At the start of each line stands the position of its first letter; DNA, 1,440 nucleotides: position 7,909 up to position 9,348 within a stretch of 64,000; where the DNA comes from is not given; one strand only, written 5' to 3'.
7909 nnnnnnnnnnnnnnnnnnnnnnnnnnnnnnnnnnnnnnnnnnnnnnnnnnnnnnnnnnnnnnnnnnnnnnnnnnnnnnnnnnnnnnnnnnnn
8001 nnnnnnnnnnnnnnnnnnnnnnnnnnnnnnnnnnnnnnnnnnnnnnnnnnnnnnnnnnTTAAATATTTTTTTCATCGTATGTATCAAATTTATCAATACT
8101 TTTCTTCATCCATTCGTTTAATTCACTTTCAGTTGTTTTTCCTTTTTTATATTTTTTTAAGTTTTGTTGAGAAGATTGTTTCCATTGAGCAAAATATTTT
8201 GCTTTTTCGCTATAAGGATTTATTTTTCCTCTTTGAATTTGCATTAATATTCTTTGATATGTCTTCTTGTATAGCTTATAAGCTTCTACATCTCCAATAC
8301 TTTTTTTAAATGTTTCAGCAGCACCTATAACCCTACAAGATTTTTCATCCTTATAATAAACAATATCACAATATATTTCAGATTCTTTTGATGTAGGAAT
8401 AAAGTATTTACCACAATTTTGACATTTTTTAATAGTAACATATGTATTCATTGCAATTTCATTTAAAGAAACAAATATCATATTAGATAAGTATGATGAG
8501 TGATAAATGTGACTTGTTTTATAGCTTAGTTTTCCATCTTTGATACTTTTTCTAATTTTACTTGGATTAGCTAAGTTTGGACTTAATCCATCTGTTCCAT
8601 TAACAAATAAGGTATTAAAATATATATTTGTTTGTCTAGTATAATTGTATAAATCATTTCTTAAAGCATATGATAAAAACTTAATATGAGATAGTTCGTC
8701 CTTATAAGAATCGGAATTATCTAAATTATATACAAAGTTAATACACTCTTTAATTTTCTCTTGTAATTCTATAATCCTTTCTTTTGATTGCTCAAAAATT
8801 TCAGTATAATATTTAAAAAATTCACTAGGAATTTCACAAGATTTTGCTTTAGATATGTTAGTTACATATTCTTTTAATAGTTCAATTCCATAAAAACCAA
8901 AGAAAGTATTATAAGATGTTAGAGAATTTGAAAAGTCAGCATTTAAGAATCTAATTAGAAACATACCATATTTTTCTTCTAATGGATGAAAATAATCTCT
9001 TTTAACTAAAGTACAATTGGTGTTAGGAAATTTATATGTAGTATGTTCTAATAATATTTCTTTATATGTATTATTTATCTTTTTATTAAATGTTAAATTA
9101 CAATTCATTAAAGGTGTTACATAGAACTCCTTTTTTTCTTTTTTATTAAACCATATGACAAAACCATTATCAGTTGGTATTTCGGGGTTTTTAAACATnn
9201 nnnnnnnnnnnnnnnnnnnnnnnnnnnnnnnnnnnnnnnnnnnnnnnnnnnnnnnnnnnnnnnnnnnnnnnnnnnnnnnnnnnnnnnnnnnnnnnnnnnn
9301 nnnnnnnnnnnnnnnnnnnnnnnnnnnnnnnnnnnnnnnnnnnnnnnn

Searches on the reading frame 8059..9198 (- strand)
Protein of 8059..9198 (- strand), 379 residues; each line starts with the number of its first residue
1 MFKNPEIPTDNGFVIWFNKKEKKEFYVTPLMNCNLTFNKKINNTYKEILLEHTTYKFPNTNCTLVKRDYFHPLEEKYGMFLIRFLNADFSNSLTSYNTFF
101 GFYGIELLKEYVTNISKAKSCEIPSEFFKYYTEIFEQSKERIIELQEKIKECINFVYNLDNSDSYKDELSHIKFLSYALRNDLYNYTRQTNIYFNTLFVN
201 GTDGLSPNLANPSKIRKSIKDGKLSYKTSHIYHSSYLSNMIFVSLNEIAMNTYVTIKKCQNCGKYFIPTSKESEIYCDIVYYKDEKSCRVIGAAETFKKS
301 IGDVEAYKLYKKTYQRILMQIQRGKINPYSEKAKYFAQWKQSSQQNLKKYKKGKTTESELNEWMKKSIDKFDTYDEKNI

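Call 13: search_protein_families(library=pfam, proteins=[window:8059-9198:-], max_evalue=0.001)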
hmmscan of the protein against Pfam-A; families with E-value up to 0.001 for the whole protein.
window:8059-9198:- (379 aa): 1 family
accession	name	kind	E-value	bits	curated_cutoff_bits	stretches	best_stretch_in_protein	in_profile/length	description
PF19553.4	DUF6076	-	3.6e-17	63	23.5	1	233-369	29-166/168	Family of unknown function (DUF6076)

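Call 33: search_protein_families(library=ncbifam, proteins=[window:8059-9198:-], max_evalue=0.001)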
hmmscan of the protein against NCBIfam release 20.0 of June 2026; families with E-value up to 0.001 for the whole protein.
window:8059-9198:- (379 aa): 0 families

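Call 43: search_protein_families(library=padloc, proteins=[window:8059-9198:-], max_evalue=0.001)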
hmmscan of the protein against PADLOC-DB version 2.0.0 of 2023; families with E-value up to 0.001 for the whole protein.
window:8059-9198:- (379 aa): 0 families
